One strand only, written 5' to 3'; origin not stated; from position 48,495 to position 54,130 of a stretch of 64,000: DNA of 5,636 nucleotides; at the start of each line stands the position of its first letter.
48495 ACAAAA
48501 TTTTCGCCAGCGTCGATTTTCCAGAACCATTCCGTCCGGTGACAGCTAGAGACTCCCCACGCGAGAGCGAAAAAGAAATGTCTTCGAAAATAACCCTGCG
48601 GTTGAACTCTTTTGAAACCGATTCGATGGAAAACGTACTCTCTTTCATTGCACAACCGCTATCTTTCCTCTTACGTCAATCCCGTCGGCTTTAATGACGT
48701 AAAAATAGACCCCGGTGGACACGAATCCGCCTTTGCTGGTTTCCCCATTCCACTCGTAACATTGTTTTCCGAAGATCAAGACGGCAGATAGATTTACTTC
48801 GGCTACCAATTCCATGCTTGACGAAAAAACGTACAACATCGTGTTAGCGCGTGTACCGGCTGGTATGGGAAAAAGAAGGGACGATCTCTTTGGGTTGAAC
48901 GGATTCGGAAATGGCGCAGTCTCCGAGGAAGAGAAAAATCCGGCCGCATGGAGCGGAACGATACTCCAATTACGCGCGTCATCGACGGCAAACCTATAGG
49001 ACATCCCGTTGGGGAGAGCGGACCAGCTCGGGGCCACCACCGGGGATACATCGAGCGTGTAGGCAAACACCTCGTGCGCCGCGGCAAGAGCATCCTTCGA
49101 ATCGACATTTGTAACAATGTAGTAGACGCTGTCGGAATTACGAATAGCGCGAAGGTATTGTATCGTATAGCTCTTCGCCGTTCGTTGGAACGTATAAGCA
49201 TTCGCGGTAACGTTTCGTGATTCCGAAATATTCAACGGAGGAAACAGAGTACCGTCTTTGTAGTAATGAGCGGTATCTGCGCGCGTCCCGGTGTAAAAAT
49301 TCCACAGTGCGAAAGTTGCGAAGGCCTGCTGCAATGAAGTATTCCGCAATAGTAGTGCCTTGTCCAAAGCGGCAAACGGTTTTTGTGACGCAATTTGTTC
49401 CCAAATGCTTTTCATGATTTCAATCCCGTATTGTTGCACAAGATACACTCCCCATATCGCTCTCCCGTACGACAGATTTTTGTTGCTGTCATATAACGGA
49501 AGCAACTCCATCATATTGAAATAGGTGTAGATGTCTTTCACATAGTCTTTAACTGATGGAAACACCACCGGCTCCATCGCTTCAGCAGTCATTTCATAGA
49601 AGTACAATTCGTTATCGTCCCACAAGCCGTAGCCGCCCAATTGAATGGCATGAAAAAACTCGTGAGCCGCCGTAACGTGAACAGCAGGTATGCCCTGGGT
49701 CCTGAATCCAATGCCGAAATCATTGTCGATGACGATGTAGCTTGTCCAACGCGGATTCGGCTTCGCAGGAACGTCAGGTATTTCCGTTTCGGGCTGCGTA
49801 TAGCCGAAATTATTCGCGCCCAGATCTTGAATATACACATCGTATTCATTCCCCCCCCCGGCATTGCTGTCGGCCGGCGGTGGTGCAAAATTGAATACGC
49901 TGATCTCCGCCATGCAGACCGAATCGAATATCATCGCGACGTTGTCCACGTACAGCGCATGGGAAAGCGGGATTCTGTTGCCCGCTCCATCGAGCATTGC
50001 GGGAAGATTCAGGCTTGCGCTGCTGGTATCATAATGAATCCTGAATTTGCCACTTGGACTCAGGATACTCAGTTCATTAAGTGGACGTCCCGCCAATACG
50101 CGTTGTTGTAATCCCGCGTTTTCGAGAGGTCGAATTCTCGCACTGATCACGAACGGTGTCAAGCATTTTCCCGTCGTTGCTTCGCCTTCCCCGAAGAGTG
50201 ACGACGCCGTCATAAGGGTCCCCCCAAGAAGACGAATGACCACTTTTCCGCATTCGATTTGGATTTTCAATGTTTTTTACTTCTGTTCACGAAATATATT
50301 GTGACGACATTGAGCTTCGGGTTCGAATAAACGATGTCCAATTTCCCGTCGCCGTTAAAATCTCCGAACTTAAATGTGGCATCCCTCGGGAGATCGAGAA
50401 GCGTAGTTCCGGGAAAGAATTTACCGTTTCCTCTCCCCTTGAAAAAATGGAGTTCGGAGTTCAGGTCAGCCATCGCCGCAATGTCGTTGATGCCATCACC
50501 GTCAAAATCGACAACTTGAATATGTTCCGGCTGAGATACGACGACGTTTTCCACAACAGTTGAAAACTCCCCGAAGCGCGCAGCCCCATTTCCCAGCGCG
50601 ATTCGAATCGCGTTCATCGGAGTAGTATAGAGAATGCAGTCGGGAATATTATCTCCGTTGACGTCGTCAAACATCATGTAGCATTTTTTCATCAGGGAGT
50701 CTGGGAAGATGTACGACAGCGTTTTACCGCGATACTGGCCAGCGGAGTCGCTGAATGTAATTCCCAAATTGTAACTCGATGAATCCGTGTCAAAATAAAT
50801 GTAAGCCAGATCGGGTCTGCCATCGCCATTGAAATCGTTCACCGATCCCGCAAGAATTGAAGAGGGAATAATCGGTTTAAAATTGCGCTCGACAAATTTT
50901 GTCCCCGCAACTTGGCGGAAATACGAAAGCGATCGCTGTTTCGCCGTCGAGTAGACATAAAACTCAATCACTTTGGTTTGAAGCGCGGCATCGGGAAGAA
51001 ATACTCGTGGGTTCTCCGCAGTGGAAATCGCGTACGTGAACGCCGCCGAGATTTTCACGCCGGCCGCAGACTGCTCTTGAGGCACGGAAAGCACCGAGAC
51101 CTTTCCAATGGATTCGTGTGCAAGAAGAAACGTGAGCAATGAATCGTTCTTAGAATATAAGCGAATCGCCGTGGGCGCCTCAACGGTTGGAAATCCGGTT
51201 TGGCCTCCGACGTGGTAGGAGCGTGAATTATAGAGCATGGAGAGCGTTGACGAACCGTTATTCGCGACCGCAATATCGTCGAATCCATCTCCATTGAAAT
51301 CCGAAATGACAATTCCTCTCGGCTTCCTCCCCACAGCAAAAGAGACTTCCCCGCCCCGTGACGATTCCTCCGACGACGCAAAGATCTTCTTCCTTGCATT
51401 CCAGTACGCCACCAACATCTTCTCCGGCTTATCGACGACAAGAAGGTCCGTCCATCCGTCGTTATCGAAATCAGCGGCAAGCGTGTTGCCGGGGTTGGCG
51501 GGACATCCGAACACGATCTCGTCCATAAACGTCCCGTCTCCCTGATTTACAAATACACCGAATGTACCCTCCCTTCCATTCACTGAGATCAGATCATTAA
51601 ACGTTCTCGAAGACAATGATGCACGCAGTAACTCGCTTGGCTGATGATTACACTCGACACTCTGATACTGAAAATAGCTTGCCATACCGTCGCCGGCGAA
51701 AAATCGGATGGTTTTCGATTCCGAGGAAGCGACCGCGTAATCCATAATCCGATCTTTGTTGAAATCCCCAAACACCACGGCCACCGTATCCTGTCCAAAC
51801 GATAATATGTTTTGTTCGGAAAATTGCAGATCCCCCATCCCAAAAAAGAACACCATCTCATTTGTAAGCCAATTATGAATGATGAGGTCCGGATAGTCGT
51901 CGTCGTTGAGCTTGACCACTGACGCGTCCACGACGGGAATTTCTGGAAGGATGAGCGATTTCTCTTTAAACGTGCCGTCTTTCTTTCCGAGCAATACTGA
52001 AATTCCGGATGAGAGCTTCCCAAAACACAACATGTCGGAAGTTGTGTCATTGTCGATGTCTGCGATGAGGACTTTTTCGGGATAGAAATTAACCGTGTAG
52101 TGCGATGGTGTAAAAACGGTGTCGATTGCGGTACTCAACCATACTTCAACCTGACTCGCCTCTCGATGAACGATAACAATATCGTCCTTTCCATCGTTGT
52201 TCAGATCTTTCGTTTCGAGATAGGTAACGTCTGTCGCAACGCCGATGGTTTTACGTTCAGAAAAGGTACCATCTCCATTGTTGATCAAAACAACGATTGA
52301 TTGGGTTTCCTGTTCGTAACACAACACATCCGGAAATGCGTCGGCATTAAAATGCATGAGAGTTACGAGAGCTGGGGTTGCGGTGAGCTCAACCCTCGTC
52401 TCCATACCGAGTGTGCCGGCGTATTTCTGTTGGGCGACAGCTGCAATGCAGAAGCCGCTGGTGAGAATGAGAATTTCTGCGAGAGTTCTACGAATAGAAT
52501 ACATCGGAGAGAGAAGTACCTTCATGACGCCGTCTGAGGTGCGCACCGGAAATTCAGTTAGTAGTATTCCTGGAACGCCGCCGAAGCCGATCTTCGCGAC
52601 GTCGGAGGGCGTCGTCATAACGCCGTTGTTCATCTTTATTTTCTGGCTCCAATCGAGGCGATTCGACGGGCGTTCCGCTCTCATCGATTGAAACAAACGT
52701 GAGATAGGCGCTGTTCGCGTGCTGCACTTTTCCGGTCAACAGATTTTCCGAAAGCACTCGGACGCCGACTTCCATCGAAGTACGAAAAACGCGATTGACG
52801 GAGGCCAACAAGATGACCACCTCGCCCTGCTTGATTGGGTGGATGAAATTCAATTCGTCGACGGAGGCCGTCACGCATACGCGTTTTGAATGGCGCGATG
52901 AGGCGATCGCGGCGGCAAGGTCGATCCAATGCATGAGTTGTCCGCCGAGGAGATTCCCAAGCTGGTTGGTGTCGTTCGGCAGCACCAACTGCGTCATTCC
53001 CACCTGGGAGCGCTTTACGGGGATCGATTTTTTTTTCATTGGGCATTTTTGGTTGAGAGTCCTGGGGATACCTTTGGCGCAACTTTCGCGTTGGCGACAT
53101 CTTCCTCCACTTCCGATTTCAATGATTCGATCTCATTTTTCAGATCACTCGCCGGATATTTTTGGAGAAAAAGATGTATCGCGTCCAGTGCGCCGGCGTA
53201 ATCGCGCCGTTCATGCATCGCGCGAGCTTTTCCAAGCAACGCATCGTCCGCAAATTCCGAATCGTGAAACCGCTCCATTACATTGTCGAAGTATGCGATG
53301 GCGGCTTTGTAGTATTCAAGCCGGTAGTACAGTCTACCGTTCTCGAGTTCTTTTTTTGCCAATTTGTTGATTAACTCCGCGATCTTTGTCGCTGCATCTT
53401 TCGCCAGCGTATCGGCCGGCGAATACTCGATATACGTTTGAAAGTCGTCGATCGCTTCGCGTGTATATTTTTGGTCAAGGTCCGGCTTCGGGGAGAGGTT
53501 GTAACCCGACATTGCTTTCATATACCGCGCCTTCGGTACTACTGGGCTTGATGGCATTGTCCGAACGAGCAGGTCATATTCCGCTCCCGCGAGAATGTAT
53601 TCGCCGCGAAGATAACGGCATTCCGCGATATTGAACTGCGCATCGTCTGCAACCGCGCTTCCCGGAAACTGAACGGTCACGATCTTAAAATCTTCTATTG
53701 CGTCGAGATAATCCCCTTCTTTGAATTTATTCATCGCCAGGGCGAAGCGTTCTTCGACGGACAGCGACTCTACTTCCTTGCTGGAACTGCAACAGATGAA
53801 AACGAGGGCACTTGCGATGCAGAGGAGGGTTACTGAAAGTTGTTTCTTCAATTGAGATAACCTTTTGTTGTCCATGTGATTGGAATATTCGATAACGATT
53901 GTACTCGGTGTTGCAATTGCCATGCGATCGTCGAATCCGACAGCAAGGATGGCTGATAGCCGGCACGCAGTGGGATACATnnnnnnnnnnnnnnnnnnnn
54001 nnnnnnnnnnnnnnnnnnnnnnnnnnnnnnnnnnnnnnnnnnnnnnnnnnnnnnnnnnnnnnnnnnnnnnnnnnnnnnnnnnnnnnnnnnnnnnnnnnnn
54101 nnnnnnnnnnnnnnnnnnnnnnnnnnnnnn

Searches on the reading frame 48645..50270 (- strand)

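Call 11: search_protein_families(library=pfam, proteins=[window:48645-50270:-], max_evalue=0.001)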
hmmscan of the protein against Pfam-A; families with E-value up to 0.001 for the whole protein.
window:48645-50270:- (541 aa): 1 family
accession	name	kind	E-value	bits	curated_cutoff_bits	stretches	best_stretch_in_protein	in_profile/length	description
PF19527.4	DUF6055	-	4.5e-08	32.9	27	1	197-321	128-258/417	Family of unknown function (DUF6055)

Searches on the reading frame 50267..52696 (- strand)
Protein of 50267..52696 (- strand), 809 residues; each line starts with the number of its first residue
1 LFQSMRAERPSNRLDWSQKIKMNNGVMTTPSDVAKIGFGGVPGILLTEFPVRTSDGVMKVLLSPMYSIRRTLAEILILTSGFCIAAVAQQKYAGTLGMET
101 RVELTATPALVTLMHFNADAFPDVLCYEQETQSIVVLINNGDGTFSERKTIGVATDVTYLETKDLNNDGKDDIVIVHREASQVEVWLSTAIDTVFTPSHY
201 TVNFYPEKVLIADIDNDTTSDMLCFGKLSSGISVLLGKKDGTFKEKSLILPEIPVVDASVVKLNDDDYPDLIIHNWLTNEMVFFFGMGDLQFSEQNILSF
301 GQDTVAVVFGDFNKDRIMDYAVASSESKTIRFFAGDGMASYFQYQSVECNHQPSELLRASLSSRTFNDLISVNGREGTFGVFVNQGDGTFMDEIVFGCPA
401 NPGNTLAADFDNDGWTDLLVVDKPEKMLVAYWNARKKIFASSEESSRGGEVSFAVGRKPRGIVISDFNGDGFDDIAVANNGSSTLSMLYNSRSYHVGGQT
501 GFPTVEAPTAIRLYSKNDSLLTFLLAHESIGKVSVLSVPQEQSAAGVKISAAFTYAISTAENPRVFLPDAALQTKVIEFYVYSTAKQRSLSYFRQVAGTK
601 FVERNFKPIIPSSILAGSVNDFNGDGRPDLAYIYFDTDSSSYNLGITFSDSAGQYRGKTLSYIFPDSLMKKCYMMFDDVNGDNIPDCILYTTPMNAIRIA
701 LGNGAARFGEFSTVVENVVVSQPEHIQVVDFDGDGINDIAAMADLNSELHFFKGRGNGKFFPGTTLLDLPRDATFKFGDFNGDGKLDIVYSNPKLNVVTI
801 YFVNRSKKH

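Call 11: search_protein_families(library=pfam, proteins=[window:50267-52696:-], max_evalue=0.001)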
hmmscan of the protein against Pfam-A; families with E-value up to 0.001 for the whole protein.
window:50267-52696:- (809 aa): 4 families
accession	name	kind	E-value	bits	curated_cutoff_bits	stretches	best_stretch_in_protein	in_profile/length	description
PF13517.12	FG-GAP_3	-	1e-51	173.8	26.9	7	730-789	1-60/61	FG-GAP-like repeat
PF01839.29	FG-GAP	-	6.4e-27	93.4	22.1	1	462-482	5-25/37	FG-GAP repeat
PF23727.1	Beta-prop_FAM234A_B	-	7.5e-06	25.1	26.4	0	681-750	87-155/467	FAM234A/B beta-propeller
PF12256.14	TcdB_toxin_midN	-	0.00043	20.1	24.8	0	764-800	16-55/181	Insecticide toxin TcdB middle/N-terminal region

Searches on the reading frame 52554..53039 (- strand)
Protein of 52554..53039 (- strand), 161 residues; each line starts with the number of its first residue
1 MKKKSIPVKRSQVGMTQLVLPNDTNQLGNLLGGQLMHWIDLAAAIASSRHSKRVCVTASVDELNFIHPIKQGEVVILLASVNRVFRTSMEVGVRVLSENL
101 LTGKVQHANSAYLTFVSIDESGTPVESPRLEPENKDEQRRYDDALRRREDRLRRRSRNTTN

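Call 61: search_protein_families(library=pfam, proteins=[window:52554-53039:-], max_evalue=0.01)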
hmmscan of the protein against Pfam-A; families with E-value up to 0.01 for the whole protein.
window:52554-53039:- (161 aa): 1 family
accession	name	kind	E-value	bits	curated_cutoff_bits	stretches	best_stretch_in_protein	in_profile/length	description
PF03061.28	4HBT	-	4.8e-18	65.7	20.6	1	28-99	2-74/79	Thioesterase superfamily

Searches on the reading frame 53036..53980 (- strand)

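Call 11: search_protein_families(library=pfam, proteins=[window:53036-53980:-], max_evalue=0.001)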
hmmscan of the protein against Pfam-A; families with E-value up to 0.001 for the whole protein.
window:53036-53980:- (314 aa): 7 families
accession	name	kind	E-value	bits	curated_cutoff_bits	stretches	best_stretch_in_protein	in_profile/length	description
PF13525.12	YfiO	-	4.3e-29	102.2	25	2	77-250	7-183/203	Outer membrane lipoprotein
PF13432.12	TPR_16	-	5.4e-11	43.2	32.7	2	79-146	1-65/65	Tetratricopeptide repeat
PF13512.12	TPR_18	-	1.6e-09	38.5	21.9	1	73-199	8-144/145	Tetratricopeptide repeat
PF13174.12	TPR_6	-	1.7e-08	35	26.3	0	246-278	1-33/33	Tetratricopeptide repeat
PF07719.23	TPR_2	-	2.3e-07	30.9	27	0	215-236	8-29/34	Tetratricopeptide repeat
PF13371.12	TPR_9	-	9.5e-06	26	35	0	173-201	45-69/73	Tetratricopeptide repeat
PF25062.1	ARM_TT21_N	-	0.00095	19.4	40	0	225-277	153-200/222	Tetratricopeptide repeat protein 21 N-terminal ARM repeat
